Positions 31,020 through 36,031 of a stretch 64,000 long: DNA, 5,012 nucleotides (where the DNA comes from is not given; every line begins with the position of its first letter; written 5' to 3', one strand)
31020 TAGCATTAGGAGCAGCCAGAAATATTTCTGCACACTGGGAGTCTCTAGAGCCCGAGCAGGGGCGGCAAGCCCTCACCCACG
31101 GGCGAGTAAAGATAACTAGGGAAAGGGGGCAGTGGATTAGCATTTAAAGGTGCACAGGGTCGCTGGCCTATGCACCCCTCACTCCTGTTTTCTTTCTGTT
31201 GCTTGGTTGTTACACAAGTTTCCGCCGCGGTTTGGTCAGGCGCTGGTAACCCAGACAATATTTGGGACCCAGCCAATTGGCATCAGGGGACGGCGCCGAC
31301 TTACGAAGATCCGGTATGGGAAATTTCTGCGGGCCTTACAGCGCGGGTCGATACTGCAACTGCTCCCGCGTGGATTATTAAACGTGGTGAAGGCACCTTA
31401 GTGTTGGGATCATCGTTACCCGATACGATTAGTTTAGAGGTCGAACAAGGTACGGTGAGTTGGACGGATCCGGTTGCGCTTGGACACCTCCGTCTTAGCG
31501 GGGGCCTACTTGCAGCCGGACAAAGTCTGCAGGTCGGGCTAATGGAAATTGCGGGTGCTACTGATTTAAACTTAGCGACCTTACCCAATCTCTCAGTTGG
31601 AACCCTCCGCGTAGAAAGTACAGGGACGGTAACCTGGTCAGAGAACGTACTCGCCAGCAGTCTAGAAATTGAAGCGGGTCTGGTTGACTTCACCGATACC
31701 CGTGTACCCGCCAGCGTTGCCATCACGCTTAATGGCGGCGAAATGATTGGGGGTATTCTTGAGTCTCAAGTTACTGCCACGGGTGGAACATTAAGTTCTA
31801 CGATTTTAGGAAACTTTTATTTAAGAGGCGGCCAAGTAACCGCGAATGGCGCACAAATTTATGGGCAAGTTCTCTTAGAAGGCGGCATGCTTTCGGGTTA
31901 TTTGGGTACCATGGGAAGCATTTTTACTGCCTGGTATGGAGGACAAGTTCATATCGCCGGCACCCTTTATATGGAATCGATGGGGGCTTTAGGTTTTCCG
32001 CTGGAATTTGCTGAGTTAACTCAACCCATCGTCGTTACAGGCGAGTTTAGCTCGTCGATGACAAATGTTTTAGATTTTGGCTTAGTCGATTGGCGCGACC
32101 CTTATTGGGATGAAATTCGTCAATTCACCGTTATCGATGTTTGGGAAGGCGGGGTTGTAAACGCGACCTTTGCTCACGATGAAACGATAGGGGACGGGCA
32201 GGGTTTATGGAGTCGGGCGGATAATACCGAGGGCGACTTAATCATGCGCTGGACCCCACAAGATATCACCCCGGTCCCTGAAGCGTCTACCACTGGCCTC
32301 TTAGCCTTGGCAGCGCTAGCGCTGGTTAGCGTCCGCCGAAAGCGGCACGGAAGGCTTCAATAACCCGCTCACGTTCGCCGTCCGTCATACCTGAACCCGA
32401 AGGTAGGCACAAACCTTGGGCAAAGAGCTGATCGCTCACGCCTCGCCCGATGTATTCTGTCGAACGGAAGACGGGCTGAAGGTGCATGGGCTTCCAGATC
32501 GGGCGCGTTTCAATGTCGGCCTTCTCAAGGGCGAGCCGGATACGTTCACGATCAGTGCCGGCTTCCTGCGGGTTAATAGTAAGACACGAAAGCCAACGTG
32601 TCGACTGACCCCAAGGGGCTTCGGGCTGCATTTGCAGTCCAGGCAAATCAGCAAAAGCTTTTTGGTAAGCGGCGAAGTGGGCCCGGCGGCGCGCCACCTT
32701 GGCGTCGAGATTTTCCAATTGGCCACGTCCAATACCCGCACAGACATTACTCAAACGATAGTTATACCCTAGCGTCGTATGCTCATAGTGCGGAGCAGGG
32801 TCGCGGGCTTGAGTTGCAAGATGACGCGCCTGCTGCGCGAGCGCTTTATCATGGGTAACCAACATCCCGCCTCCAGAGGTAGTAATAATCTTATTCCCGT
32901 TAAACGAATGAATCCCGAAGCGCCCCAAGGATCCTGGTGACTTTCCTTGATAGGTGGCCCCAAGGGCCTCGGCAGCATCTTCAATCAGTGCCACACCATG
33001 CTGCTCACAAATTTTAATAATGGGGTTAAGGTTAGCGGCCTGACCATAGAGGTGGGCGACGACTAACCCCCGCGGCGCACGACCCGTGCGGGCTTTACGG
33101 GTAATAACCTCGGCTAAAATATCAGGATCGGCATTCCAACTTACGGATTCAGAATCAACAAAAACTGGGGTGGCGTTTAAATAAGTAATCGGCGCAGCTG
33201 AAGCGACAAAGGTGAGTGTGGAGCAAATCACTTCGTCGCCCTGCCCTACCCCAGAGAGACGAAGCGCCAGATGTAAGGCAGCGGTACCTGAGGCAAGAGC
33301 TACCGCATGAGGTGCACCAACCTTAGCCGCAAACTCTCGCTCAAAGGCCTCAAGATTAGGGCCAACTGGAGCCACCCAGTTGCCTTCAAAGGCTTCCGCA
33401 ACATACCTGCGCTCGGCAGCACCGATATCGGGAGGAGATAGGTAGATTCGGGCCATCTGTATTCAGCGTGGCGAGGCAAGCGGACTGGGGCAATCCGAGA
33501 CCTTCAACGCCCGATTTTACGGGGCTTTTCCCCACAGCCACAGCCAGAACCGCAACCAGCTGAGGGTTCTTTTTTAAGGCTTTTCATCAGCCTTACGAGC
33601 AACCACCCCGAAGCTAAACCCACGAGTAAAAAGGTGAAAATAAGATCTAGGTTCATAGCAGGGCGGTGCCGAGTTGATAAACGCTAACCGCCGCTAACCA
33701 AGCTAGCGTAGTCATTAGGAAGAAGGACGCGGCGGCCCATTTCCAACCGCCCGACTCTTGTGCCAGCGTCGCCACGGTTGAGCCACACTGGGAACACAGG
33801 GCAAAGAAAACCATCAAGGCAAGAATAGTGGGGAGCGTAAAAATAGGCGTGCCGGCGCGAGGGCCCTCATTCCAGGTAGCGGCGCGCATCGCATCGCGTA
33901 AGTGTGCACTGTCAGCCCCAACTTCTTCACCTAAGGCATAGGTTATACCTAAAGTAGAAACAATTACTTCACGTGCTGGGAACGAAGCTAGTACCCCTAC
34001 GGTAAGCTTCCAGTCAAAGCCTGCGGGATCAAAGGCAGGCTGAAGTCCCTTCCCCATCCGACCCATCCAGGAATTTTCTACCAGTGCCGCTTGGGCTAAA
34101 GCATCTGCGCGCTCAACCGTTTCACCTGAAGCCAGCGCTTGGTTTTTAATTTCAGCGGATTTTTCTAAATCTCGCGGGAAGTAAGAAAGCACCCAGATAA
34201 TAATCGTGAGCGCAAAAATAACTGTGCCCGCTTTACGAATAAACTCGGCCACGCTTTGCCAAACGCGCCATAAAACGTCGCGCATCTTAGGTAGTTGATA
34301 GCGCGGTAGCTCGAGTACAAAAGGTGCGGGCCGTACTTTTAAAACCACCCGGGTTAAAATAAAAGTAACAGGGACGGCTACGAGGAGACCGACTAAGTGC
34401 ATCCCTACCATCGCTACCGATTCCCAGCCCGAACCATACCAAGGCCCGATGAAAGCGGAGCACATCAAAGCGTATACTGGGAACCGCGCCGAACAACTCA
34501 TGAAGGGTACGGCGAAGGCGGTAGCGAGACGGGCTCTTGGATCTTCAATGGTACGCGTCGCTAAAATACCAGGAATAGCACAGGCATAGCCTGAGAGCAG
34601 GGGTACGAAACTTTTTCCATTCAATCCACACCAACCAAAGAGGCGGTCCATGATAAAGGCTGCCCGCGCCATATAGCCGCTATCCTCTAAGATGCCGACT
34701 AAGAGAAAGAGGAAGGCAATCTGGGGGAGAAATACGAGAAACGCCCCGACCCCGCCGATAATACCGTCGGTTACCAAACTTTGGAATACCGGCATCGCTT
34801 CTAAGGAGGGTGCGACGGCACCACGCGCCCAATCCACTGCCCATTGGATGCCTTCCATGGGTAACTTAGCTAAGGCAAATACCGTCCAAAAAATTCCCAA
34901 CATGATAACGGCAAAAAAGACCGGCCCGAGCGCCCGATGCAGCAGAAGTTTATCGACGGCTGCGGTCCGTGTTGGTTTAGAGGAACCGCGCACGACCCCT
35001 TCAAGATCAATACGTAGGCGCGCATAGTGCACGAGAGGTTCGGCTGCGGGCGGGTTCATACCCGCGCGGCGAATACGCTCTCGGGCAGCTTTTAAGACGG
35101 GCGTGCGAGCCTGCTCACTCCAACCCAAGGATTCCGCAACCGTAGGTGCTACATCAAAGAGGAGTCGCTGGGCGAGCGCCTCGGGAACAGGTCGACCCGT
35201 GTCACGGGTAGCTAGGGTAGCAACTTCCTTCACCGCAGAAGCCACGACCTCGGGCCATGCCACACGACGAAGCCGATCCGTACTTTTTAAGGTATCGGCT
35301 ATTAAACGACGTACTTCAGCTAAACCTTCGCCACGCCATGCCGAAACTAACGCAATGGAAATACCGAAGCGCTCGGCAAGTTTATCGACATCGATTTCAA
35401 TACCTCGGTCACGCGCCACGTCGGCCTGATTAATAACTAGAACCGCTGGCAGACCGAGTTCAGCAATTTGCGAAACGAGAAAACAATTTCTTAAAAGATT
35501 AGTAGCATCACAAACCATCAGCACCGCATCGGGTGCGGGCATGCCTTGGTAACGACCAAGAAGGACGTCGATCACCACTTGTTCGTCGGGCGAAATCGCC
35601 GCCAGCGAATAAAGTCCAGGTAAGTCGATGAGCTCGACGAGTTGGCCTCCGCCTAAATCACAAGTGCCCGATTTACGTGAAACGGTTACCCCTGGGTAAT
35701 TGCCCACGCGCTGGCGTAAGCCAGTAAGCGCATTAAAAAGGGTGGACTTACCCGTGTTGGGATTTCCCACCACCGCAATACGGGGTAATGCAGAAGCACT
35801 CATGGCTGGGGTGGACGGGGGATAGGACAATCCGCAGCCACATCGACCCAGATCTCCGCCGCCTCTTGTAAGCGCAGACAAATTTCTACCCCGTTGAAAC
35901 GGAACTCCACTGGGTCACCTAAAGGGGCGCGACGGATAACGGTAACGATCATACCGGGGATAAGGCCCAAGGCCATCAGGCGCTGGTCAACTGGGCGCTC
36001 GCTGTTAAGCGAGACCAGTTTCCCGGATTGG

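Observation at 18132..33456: ~15 kb AT-richer surface-glycan island directly after dnaE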

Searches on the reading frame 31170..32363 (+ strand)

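Call 5: search_protein_families(library=pfam, proteins=[window:31170-32363:+])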
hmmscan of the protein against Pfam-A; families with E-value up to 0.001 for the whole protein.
window:31170-32363:+ (397 aa): 1 family
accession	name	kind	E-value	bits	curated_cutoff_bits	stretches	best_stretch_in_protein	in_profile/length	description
PF07589.16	PEP-CTERM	-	0.00055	20.4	20.7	0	368-391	1-24/24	PEP-CTERM motif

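Call 10: search_protein_families(library=ncbifam, proteins=[window:31170-32363:+], max_evalue=0.00001)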
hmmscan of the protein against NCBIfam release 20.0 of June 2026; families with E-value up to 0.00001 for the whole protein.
window:31170-32363:+ (397 aa): 0 families

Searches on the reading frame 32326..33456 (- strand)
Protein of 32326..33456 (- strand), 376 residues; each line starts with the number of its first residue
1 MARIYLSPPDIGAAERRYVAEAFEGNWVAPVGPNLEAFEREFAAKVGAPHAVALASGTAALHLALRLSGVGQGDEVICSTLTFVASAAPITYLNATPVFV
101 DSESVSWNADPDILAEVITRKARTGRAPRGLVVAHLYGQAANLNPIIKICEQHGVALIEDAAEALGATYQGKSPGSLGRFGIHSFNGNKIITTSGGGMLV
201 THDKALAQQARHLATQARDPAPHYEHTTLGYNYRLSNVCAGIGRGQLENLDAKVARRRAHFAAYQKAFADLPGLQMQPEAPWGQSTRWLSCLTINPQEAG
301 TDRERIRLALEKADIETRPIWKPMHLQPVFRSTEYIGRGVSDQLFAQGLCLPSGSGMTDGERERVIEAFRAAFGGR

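Call 5: search_protein_families(library=pfam, proteins=[window:32326-33456:-])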
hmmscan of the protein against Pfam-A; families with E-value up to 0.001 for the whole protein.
window:32326-33456:- (376 aa): 2 families
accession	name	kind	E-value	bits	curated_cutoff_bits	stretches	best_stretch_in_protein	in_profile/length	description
PF01041.23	DegT_DnrJ_EryC1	-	1.3e-102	344.2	19.8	1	10-369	2-359/360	DegT/DnrJ/EryC1/StrS aminotransferase family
PF01212.27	Beta_elim_lyase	-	6.8e-06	26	27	1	17-209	16-219/288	Beta-eliminating lyase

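Call 10: search_protein_families(library=ncbifam, proteins=[window:32326-33456:-], max_evalue=0.00001)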
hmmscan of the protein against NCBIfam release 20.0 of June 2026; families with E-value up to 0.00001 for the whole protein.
window:32326-33456:- (376 aa): 7 families
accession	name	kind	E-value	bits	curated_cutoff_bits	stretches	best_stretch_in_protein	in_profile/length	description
TIGR04181.1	NHT_00031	hypoth_equivalog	2e-112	375.7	420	1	4-354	1-359/359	LegC family aminotransferase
TIGR03588.1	PseC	equivalog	8.4e-71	238.9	423.5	1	14-371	12-378/380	UDP-4-amino-4,6-dideoxy-N-acetyl-beta-L-altrosamine transaminase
NF008658.2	PRK11658.1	equivalog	2.3e-57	194.4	631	1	6-371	7-375/379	UDP-4-amino-4-deoxy-L-arabinose aminotransferase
TIGR04427.1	PLP_DesI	equivalog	4.4e-53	180.8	650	1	19-372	38-382/390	dTDP-4-dehydro-6-deoxyglucose aminotransferase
NF011936.0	PRK15407.1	equivalog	9e-43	146.6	423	2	13-218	46-252/440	lipopolysaccharide biosynthesis protein RfbH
NF008687.0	PRK11706.1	equivalog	3.8e-42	144.4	375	1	6-370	4-371/375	dTDP-4-amino-4,6-dideoxygalactose transaminase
TIGR02379.1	ECA_wecE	subfamily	8.4e-32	110.3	434.85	1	9-325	7-325/376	dTDP-4-amino-4,6-dideoxy-D-glucose transaminase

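Call 81: search_solved_structures(query=window:32326-33456:-, max_evalue=1e-40)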
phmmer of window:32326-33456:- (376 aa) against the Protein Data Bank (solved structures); distinct sequences matched with E-value up to 1e-40: 10.
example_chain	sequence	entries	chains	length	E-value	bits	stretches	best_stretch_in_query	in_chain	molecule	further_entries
1o61_A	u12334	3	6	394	1e-89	304.9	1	3-360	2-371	aminotransferase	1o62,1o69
4ztc_A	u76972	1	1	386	6.5e-89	302.2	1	3-360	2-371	Aminotransferase homolog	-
7b0m_AAA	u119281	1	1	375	2.6e-76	260.8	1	1-355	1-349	Sugar aminotransferase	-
3bn1_A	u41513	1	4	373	2.8e-76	260.7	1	2-369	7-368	Perosamine synthetase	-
3dr7_A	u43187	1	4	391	3.3e-76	260.4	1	2-369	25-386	Putative perosamine synthetase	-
3dr4_A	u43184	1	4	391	2.3e-75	257.7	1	2-369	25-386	Putative perosamine synthetase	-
1mdo_A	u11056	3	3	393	1.6e-42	149.6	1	6-371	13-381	ArnB aminotransferase | UDP-4-amino-4-deoxy-L-arabinose--oxoglutarate aminotransferase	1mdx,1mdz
2oga_A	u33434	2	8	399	5.8e-42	147.8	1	31-370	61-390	Transaminase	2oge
4oca_A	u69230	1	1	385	1.2e-41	146.7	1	6-371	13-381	UDP-4-amino-4-deoxy-L-arabinose--oxoglutarate aminotransferase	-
8gyh_B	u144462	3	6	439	3.2e-41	145.3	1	12-304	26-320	DegT/DnrJ/EryC1/StrS family aminotransferase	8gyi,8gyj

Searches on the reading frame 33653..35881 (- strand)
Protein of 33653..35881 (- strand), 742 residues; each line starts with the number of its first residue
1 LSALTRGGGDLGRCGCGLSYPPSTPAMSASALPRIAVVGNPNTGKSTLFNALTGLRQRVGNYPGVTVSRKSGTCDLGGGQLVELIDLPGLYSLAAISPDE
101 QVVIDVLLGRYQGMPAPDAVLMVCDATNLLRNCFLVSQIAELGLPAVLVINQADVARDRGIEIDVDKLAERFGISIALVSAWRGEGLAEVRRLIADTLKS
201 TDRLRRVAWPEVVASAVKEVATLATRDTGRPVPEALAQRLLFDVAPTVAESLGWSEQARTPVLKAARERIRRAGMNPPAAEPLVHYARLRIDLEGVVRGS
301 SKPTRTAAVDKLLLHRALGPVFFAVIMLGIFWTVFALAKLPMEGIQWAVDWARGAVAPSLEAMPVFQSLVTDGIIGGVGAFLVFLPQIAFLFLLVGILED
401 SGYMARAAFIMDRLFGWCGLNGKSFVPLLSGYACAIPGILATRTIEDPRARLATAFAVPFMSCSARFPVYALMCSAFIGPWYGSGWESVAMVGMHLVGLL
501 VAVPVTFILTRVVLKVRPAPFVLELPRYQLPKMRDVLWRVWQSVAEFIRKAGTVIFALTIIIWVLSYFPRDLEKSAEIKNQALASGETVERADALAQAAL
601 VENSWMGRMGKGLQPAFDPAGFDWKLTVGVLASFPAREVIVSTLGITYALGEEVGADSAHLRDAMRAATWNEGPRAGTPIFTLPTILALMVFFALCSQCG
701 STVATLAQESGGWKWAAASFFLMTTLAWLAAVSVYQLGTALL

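Call 5: search_protein_families(library=pfam, proteins=[window:33653-35881:-])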
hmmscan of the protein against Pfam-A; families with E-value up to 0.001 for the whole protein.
window:33653-35881:- (742 aa): 5 families
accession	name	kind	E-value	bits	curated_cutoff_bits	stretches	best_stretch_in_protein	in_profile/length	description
PF02421.24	FeoB_N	-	3e-50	170.2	27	1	34-192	2-154/156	Ferrous iron transport protein B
PF07670.19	Gate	-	7.8e-40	136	29.6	2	381-474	1-101/104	Nucleoside recognition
PF01926.29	MMR_HSR1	-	2.3e-18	66.8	21.9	1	34-151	1-112/113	50S ribosome-binding GTPase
PF07664.17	FeoB_C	-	6e-14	51.9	26.6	1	491-542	1-53/54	Ferrous iron transport protein B C terminus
PF00009.33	GTP_EFTU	-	0.00029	20.9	26.5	0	111-198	87-186/188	Elongation factor Tu GTP binding domain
